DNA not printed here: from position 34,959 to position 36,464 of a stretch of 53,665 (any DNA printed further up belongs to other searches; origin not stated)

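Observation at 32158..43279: Eleven-kb corrinoid methyl-transfer cluster with two amber-free MttB paralogues and a pterin-binding methyltransferase in an archaeal context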

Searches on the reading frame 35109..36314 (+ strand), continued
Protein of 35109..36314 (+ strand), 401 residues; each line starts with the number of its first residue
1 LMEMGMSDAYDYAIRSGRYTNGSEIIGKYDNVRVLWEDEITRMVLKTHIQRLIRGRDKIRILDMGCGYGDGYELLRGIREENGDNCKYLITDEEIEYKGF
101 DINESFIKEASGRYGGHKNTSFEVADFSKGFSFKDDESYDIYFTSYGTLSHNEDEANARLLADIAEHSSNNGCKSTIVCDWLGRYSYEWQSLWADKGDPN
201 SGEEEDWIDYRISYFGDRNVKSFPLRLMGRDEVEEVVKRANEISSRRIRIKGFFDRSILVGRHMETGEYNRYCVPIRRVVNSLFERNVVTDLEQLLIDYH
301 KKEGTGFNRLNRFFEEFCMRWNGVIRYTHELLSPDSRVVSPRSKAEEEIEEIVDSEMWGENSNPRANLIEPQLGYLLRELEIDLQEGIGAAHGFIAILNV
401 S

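Call 49: search_protein_families(library=pfam, proteins=[L061:3-1178:+, L061:1178-2578:+, L061:11355-12905:+, L061:13003-14523:+, L061:14511-15743:+, L061:15819-17258:+, L061:17405-18850:-, L061:18853-20214:-, L024:6062-6907:+, L024:14222-15469:-], max_evalue=0.001)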
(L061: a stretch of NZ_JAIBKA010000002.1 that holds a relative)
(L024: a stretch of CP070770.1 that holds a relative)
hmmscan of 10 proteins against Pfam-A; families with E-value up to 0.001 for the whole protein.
L061:3-1178:+ (392 aa): 2 families
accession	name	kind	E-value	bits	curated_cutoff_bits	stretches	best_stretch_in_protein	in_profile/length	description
PF00384.28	Molybdopterin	-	1.6e-17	64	24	1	30-203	186-353/353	Molybdopterin oxidoreductase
PF01568.27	Molydop_binding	-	0.00039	20.9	26.8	1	298-377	26-106/110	Molydopterin dinucleotide binding domain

L061:1178-2578:+ (467 aa): 2 families
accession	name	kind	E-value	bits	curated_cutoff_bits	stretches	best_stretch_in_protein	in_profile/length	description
PF00924.24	MS_channel_2nd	-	7.3e-17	61.7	20.2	1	245-312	1-68/68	Mechanosensitive ion channel, beta-domain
PF04972.22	BON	-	5e-11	43.2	27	1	84-134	18-68/69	BON domain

L061:11355-12905:+ (517 aa): 5 families
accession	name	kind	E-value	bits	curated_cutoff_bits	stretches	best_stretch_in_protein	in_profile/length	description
PF00733.27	Asn_synthase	-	3.8e-78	264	21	2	213-352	1-142/354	Asparagine synthase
PF13537.11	GATase_7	-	5.6e-41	139.8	25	1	55-169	1-121/123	Glutamine amidotransferase domain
PF13522.11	GATase_6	-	1.7e-32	112.6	27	1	38-165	1-130/130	Glutamine amidotransferase domain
PF12481.13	DUF3700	-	1.6e-06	28.2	27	1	120-195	124-203/228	Aluminium induced protein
PF02540.23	NAD_synthase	-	1.6e-05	24.6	21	1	211-280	2-73/242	NAD synthase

L061:13003-14523:+ (507 aa): 3 families
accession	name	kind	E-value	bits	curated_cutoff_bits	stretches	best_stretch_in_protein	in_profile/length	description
PF00733.27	Asn_synthase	-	8.9e-58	197.1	21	2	207-351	2-138/354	Asparagine synthase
PF13537.11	GATase_7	-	5.2e-11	43.1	25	1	65-161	20-122/123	Glutamine amidotransferase domain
PF13522.11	GATase_6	-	2.1e-07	31.5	27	1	63-156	33-130/130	Glutamine amidotransferase domain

L061:14511-15743:+ (411 aa): 3 families
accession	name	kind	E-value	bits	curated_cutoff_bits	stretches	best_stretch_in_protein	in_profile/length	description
PF02773.21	S-AdoMet_synt_C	-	4.4e-63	211.8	25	1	252-394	1-138/138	S-adenosylmethionine synthetase, C-terminal domain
PF02772.21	S-AdoMet_synt_M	-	1.3e-41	142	29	1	134-250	1-120/120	S-adenosylmethionine synthetase, central domain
PF00438.25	S-AdoMet_synt_N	-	2e-36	124.9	33.1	1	20-119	2-99/99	S-adenosylmethionine synthetase, N-terminal domain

L061:15819-17258:+ (480 aa): 3 families
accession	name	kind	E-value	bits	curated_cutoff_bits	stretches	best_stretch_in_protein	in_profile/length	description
PF05221.23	AdoHcyase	-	1.2e-149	497.8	25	1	18-479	1-299/299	S-adenosyl-L-homocysteine hydrolase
PF00670.27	AdoHcyase_NAD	-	1.1e-78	263.3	27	1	240-402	1-162/162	S-adenosyl-L-homocysteine hydrolase, NAD binding domain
PF02826.25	2-Hacid_dh_C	-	4.3e-06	26.7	25.1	1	258-350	32-128/178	D-isomer specific 2-hydroxyacid dehydrogenase, NAD binding domain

L061:17405-18850:- (481 aa): 1 family
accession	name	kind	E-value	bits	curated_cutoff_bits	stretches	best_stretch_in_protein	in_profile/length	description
PF02386.22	TrkH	-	5.9e-77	259.7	27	1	63-476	29-497/502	Cation transport protein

L061:18853-20214:- (453 aa): 18 families
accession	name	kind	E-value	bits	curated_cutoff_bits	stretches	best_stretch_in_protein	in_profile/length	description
PF02254.24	TrkA_N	-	3e-50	169.8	23.8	2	2-123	1-116/116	TrkA-N domain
PF02080.26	TrkA_C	-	9.1e-30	102.8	27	2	154-224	2-71/71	TrkA-C domain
PF13241.12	NAD_binding_7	-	4.6e-10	40.4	22.1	0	1-78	9-75/104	Putative NAD(P)-binding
PF07992.20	Pyr_redox_2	-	9e-08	32.3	26.1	1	1-262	2-174/291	Pyridine nucleotide-disulphide oxidoreductase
PF01266.30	DAO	-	4.8e-07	30.1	27.9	0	1-32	1-32/353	FAD dependent oxidoreductase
PF03807.23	F420_oxidored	-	7.8e-07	30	21.6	0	2-45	2-47/94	NADP oxidoreductase coenzyme F420-dependent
PF00070.33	Pyr_redox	-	1.4e-06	29.2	22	0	1-38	1-38/82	Pyridine nucleotide-disulphide oxidoreductase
PF13450.12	NAD_binding_8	-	3.2e-06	27.8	21.9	0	4-32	1-29/68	NAD(P)-binding Rossmann-like domain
PF03435.24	Sacchrp_dh_NADP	-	5e-06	27.3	25.1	0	2-40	1-41/129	Saccharopine dehydrogenase NADP binding domain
PF01488.26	Shikimate_DH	-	5.8e-06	26.9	24.3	0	1-33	14-47/138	Shikimate / quinate 5-dehydrogenase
PF02737.24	3HCDH_N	-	8.1e-06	26.3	22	0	2-42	2-42/180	3-hydroxyacyl-CoA dehydrogenase, NAD binding domain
PF02558.23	ApbA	-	1.3e-05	25.3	22.2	0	2-36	1-34/150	Ketopantoate reductase PanE/ApbA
PF03486.20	HI0933_like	-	3.6e-05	23.8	50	0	2-38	3-39/244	HI0933-like protein Rossmann domain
PF13478.12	XdhC_C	-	8.1e-05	23.6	29.7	0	2-79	1-58/125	XdhC Rossmann domain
PF01494.25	FAD_binding_3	-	0.0001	22.1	22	0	2-36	4-38/349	FAD binding domain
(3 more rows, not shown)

L024:6062-6907:+ (282 aa): 1 family
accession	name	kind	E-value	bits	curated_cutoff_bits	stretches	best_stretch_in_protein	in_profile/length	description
PF00795.27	CN_hydrolase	-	1.3e-36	126.6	23.2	1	5-253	2-255/256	Carbon-nitrogen hydrolase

L024:14222-15469:- (415 aa): 1 family
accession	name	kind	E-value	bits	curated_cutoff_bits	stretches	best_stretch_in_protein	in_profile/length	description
PF00724.26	Oxidored_FMN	-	9.3e-64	216.3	27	2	3-261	2-259/342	NADH:flavin oxidoreductase / NADH oxidase family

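Call 61: search_solved_structures(query=A2, max_evalue=0.01)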
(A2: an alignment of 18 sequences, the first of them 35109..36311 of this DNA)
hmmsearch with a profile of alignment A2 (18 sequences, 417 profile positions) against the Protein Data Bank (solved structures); distinct sequences matched with E-value up to 0.01: 7.
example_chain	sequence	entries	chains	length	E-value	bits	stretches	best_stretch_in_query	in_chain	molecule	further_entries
1wzn_A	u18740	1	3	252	0.00022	23.6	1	101-186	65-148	SAM-dependent methyltransferase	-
4r6w_A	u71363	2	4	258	0.0018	20.6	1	95-202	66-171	Phosphoethanolamine N-methyltransferase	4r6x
3ujd_A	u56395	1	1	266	0.0034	19.7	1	95-202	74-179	Phosphoethanolamine N-methyltransferase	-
3uj6_A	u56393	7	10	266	0.0034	19.7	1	95-202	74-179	Phosphoethanolamine N-methyltransferase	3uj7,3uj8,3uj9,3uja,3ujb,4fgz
7ebs_A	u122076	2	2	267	0.0066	18.8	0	95-162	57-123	Juvenile hormone acid methyltransferase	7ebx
7ec0_A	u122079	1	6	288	0.0081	18.5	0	95-162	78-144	Juvenile hormone acid methyltransferase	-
7ejb_A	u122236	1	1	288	0.0085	18.4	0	95-162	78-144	Juvenile hormone acid methyltransferase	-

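Call 63: search_protein_families(library=pfam, proteins=[L010:28-1290:+, L010:1382-2974:+, L010:2987-3802:+, L010:3802-4581:+, L010:4696-6336:-, L010:11848-13302:+, L012:1611-2849:+, L012:2836-3660:+, L012:3676-6306:+, L012:141-1106:-], max_evalue=0.001)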
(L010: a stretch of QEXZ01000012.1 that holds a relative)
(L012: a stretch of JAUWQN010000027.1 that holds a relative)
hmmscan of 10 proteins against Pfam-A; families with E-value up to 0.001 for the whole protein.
L010:28-1290:+ (421 aa): 0 families

L010:1382-2974:+ (531 aa): 5 families
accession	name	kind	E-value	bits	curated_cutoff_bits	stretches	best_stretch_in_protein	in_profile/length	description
PF00733.27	Asn_synthase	-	4.2e-50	171.8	21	2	235-377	3-144/354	Asparagine synthase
PF13537.11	GATase_7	-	5.2e-27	94.7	25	1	64-186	3-121/123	Glutamine amidotransferase domain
PF13522.11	GATase_6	-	1.2e-23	84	27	1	55-182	9-130/130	Glutamine amidotransferase domain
PF24167.1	DUF7411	-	9.1e-07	29.1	28.7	1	253-324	2-72/194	Family of unknown function (DUF7411)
PF17839.6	CNP_C_terminal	-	0.00087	20.4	27.8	0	475-527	54-106/108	C-terminal domain of cyclic nucleotide phosphodiesterase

L010:2987-3802:+ (272 aa): 2 families
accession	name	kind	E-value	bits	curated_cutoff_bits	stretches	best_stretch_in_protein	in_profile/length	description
PF00924.24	MS_channel_2nd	-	4.1e-20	72.1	20.2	1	99-164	2-67/68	Mechanosensitive ion channel, beta-domain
PF21082.3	MS_channel_3rd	-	2e-11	44.6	21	1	174-255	3-88/88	Mechanosensitive ion channel MscS, C-terminal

L010:3802-4581:+ (260 aa): 1 family
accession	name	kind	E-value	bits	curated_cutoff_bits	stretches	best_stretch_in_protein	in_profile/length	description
PF00795.27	CN_hydrolase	-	4.3e-32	111.9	23.2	1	28-230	35-251/256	Carbon-nitrogen hydrolase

L010:4696-6336:- (546 aa): 1 family
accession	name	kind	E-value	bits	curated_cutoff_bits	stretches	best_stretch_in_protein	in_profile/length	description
PF00118.29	Cpn60_TCP1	-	7.4e-187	622.3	34.3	1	35-520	1-488/490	TCP-1/cpn60 chaperonin family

L010:11848-13302:+ (485 aa): 1 family
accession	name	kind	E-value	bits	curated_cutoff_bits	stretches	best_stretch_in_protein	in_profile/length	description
PF07690.21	MFS_1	-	4.7e-51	174.2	33.4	2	17-436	2-347/347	Major Facilitator Superfamily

L012:1611-2849:+ (413 aa): 1 family
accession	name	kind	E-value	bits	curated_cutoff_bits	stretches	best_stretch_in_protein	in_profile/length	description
PF09488.16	Osmo_MPGsynth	-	1.8e-146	488.3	27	1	8-379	1-380/381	Mannosyl-3-phosphoglycerate synthase (osmo_MPGsynth)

L012:2836-3660:+ (275 aa): 4 families
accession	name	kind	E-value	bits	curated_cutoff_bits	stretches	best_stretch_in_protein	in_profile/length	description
PF08282.18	Hydrolase_3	-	2.6e-20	73.7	20.9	1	12-241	1-231/255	haloacid dehalogenase-like hydrolase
PF05116.19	S6PP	-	3.3e-10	40.4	20.3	1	132-269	99-243/247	Sucrose-6F-phosphate phosphohydrolase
PF00702.32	Hydrolase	-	0.00029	21.7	26.4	0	10-231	2-189/191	haloacid dehalogenase-like hydrolase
PF13344.12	Hydrolase_6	-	0.00054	20.4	27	0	13-60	2-48/101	Haloacid dehalogenase-like hydrolase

L012:3676-6306:+ (877 aa): 5 families
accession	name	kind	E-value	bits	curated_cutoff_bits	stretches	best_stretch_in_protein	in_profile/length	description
PF01074.27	Glyco_hydro_38N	-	6.6e-53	180.3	25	1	14-263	1-261/270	Glycosyl hydrolases family 38 N-terminal domain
PF17677.7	Glyco_hydro38C2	-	7.1e-19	68.2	22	1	798-873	2-72/72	Glycosyl hydrolases family 38 C-terminal beta sandwich domain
PF07748.19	Glyco_hydro_38C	-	1.5e-14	55.1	25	1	489-721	1-201/206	Glycosyl hydrolases family 38 C-terminal domain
PF09261.16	Alpha-mann_mid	-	8.7e-11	42.2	31.1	1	283-358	3-78/96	Alpha mannosidase middle domain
PF03065.20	Glyco_hydro_57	-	2.1e-05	24.5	21.2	1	47-155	61-170/291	Glycosyl hydrolase family 57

L012:141-1106:- (321 aa): 1 family
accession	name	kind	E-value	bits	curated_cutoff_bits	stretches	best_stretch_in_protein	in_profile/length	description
PF01699.29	Na_Ca_ex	-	2.8e-52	177.1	24.9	2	172-313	2-150/151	Sodium/calcium exchanger protein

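Call 77: search_protein_representatives(alignment_id=A2)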
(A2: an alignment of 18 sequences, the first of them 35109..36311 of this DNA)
Query: 18 sequences, 417 profile positions. Proteins with E-value up to 0.001 (for the whole library): 475; up to 1e-10: 286; up to 1e-30: 150. The best 150 are listed.
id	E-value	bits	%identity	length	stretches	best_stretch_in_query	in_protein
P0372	2.5e-179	613.2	-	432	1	3-417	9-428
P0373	2.3e-173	593.5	-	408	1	1-417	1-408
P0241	1.4e-167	574.5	-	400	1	1-415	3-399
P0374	2.8e-156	537.2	-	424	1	3-417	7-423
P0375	8.8e-156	535.6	-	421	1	5-417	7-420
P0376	7.0e-151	519.4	-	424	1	4-417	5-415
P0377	2.8e-145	501.0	-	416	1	4-417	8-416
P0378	5.8e-144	496.6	-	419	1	3-417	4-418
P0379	4.9e-142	490.3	-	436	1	3-416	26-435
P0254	3.2e-141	487.6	-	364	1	3-416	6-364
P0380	5.7e-140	483.5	-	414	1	3-415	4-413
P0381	1.0e-139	482.7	-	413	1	5-415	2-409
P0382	3.3e-139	481.0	-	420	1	3-417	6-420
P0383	1.3e-138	479.0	-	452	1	4-416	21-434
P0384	2.6e-137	474.7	-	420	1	3-417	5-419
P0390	2.0e-130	452.0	-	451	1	3-417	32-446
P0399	1.9e-116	406.0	-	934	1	4-416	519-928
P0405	1.3e-108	380.2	-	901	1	6-417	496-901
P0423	4.1e-84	299.5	-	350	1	3-253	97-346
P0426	4.3e-81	289.5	-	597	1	3-416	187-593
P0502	2.8e-37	145.2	-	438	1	5-174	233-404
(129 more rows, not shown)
